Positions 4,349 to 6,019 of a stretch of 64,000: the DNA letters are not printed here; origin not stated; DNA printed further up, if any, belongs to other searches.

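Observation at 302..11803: Hybrid locus of T2SS-type minor pseudopilins plus a secreted glycanase-like enzyme plus T4P PilM-N-O-P-Q, with no ATPase, platform or major pilin in the window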

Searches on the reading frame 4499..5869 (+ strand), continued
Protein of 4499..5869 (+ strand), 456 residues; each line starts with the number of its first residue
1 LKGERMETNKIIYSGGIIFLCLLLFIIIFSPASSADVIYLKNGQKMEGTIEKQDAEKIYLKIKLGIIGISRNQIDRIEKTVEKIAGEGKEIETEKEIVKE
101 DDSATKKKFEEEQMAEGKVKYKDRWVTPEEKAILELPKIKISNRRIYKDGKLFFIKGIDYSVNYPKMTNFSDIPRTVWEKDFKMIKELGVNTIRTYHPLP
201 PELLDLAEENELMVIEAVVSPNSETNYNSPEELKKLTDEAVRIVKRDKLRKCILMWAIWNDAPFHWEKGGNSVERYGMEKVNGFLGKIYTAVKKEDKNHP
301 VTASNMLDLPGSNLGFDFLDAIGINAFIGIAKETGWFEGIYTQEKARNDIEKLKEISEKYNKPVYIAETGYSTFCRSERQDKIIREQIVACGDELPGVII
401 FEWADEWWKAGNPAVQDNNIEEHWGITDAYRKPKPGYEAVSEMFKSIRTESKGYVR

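Call 41: search_solved_structures(query=A2, max_evalue=0.001, show_alignments=1)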
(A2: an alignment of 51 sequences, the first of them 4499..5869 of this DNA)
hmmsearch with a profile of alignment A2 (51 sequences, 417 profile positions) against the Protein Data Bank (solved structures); distinct sequences matched with E-value up to 0.001: 155 (the best 60 are shown).
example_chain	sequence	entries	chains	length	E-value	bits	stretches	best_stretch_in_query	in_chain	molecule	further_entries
9fz9_A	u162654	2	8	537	4.7e-30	107.7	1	91-394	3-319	Glycoside hydrolase family 2 catalytic domain-containing protein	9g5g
6ncw_A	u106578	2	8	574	5.7e-29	104.2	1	85-397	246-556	Beta-galacturonidase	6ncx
9g4n_A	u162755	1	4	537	1.8e-28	102.5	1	91-394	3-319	Glycoside hydrolase family 2 catalytic domain-containing protein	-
6u7j_A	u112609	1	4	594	7.4e-28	100.5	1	92-395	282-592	Beta-glucuronidase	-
5c70_A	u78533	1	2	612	8.7e-28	100.3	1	76-395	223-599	Glucuronidase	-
1bhg_A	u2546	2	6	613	1.8e-27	99.2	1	91-397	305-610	BETA-GLUCURONIDASE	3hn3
5c71_A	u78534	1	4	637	6.9e-27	97.3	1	76-395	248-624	Glucuronidase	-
6ld0_A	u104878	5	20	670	4.8e-26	94.5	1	76-398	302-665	LacZ1 Beta-galactosidase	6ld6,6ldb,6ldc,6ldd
4jkm_A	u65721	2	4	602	5.4e-25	91.1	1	59-399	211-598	Beta-glucuronidase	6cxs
5z1b_A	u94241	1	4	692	5.7e-25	91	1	76-398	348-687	Glycosyl hydrolase family 2, TIM barrel domain protein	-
6xxw_A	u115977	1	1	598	1.2e-24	89.9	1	86-397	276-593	Beta-glucuronidase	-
6lem_B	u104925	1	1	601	1.2e-24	89.9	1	76-333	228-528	Beta-D-glucuronidase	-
6lej_B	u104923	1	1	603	1.2e-24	89.9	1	76-333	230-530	Beta-D-glucuronidase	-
6leg_A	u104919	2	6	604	1.2e-24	89.9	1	76-333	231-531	Beta-D-glucuronidase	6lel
3k4a_A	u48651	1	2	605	1.2e-24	89.9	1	76-333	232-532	Beta-glucuronidase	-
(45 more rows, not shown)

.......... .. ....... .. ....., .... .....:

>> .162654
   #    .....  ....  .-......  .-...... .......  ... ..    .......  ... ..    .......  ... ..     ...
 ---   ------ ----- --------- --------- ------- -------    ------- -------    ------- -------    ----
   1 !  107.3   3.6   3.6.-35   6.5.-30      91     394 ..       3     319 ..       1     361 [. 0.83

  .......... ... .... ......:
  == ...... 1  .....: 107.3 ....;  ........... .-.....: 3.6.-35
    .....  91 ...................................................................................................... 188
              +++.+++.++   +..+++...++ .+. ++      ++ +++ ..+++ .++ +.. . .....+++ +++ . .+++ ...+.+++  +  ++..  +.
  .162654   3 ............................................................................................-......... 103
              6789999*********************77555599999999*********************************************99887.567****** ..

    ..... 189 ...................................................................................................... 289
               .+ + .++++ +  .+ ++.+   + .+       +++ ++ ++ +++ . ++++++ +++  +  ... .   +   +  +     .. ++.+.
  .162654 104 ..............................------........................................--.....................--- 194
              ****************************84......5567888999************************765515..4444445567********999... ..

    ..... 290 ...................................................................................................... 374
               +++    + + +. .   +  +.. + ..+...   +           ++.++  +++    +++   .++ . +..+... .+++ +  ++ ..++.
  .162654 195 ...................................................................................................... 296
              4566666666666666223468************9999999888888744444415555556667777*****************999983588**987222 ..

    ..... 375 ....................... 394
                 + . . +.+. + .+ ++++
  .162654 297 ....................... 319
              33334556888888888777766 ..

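Call 46: search_protein_families(library=pfam, proteins=[L003:3341-3907:+, L003:3945-4379:+, L003:4333-4974:+, L003:4955-5338:+, L003:5948-8692:+, L089:4076-7588:+], max_evalue=0.05)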
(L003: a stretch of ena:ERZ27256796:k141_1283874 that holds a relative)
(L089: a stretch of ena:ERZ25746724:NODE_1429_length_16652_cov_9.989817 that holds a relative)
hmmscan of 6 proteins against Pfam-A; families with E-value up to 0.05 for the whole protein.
L003:3341-3907:+ (188 aa): 0 families

L003:3945-4379:+ (144 aa): 4 families
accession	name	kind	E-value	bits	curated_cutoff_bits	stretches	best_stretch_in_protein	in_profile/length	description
PF08334.16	T2SSG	-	7e-20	71.6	21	1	36-144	8-108/108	Type II secretion system (T2SS), protein G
PF07963.17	N_methyl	-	3.3e-09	36.4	21.2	1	1-27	1-27/27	Prokaryotic N-terminal methylation motif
PF06305.16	LapA_dom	-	0.0021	18.4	28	1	9-52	19-62/64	Lipopolysaccharide assembly protein A domain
PF24102.1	FLAD1_M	-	0.026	14.8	27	0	40-77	10-50/78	FAD synthase, middle domain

L003:4333-4974:+ (213 aa): 2 families
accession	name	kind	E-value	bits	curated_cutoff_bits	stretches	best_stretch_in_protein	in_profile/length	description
PF07963.17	N_methyl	-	1e-06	28.5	21.2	1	44-66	4-26/27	Prokaryotic N-terminal methylation motif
PF12019.13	GspH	-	0.00048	21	21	1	82-181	1-87/108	Type II transport protein GspH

L003:4955-5338:+ (127 aa): 1 family
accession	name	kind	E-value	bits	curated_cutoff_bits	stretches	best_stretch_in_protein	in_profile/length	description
PF07963.17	N_methyl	-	5.4e-08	32.5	21.2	1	7-31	2-26/27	Prokaryotic N-terminal methylation motif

L003:5948-8692:+ (914 aa): 3 families
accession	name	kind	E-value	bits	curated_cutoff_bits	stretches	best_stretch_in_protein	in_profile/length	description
PF12836.13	HHH_3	-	1.3e-10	41.6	27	1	102-168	3-65/65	Helix-hairpin-helix motif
PF03934.19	T2SSK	-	0.00023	21.9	24.2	0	191-212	1-22/63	Type II secretion system (T2SS), protein K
PF00633.29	HHH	-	0.02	15.2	24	0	143-165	7-29/30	Helix-hairpin-helix motif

L089:4076-7588:+ (1170 aa): 2 families
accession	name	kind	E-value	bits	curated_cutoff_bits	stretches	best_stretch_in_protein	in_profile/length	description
PF12836.13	HHH_3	-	0.00014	22.3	27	0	1020-1051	4-35/65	Helix-hairpin-helix motif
PF14341.11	PilX_N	-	0.0028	18.1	25.5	1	10-60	1-51/51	PilX N-terminal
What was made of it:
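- The major pilin of relatives is a clear T2SSG match (E 7e-20) and the next gene hits GspH (call 46).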

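Call 47: search_protein_families(library=ncbifam, proteins=[window:4499-5869:+], max_evalue=0.05)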
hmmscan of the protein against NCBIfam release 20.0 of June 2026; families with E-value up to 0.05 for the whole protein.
window:4499-5869:+ (456 aa): 11 families
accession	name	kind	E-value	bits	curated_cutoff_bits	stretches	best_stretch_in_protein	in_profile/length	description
NF007538.0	PRK10150.1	equivalog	1.5e-10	40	544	1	173-374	313-517/607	beta-glucuronidase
NF041462.1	GalA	equivalog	4.6e-10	38.3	900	1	173-322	324-464/763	beta-galactosidase GalA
NF047433.1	Lepto_7_Nterm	domain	8.8e-10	38.2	43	1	22-77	2-58/63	LA_0442/LA_0875 N-terminal domain-containing protein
NF041463.1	GalB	equivalog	4.3e-09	34.8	900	1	178-333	391-540/869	beta-galactosidase GalB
NF049890.1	Bet1-4galacdseBT4151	equivalog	2e-06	26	1500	1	47-258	233-446/952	exo-beta-1,4-galactosidase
NF041881.1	PTPDL_fam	equivalog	4.8e-06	25.9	200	1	28-110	5-88/339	PTPDL family protein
NF007666.0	PRK10340.1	equivalog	2.9e-05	22.1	1284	1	138-264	319-452/1030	beta-galactosidase subunit alpha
NF007074.0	PRK09525.1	subfamily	0.00046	18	1221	1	128-262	325-463/1027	beta-galactosidase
NF047503.1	LB_137_fam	subfamily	0.0018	17.6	200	1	24-78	2-56/288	LB_137 family protein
NF049891.1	Bet1-4galacdseBT4156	equivalog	0.0024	15.8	1700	1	145-263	299-409/946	exo-beta-1,4-galactosidase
NF052611.1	beta_gal_Bga2A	equivalog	0.0043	15.1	999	1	175-262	356-458/1007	beta-galactosidase, LacZ type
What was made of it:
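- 4514..5869 (+): Sec-exported GH157-related clan GH-A TIM-barrel glycanase-like protein (451 aa from ATG 4514; the ORF opens at TTG 4499). It has a signal/anchor helix, a small Lepto_7_Nterm-type beta domain and a linker before the catalytic domain. NCBIfam Lepto_7_Nterm at aa 22-77 (call 47).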

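Call 48: find_related_loci(query=A2, collection=metagenome_contigs, flank=10000)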
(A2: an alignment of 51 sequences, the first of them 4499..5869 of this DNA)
Query A2 (456 aa) in metagenome_contigs; peptide patterns used: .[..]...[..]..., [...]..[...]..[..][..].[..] (x = any residue, [..] = any of these).
600 stretches matched a pattern (row limit reached: there are more); 357 encode a relative of the query (tblastn E <= 1e-3); the best 80 are kept; 80 distinct loci.
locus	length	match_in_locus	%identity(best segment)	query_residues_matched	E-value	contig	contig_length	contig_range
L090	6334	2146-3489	47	18-454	2e-117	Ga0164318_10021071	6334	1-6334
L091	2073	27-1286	46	35-454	6e-125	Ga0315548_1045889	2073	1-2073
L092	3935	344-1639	45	20-454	2e-113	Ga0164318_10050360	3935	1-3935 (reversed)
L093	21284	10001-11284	45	32-454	2e-108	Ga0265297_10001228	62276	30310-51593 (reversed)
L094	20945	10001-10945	48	138-454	2e-97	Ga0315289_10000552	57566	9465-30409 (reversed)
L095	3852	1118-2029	37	137-448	3e-59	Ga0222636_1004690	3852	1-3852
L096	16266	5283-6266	28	126-447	2e-27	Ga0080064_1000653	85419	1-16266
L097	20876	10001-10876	29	129-445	2e-27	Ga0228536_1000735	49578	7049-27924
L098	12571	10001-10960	29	137-454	2e-27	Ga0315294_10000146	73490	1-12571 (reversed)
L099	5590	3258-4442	27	76-454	8e-27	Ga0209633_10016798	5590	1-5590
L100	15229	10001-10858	26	135-445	6e-25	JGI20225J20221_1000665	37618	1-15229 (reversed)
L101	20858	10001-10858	26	135-445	7e-25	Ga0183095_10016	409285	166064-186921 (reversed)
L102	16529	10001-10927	27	139-448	4e-24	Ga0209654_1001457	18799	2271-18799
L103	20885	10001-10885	28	153-448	7e-24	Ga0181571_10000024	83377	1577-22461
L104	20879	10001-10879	28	153-446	2e-23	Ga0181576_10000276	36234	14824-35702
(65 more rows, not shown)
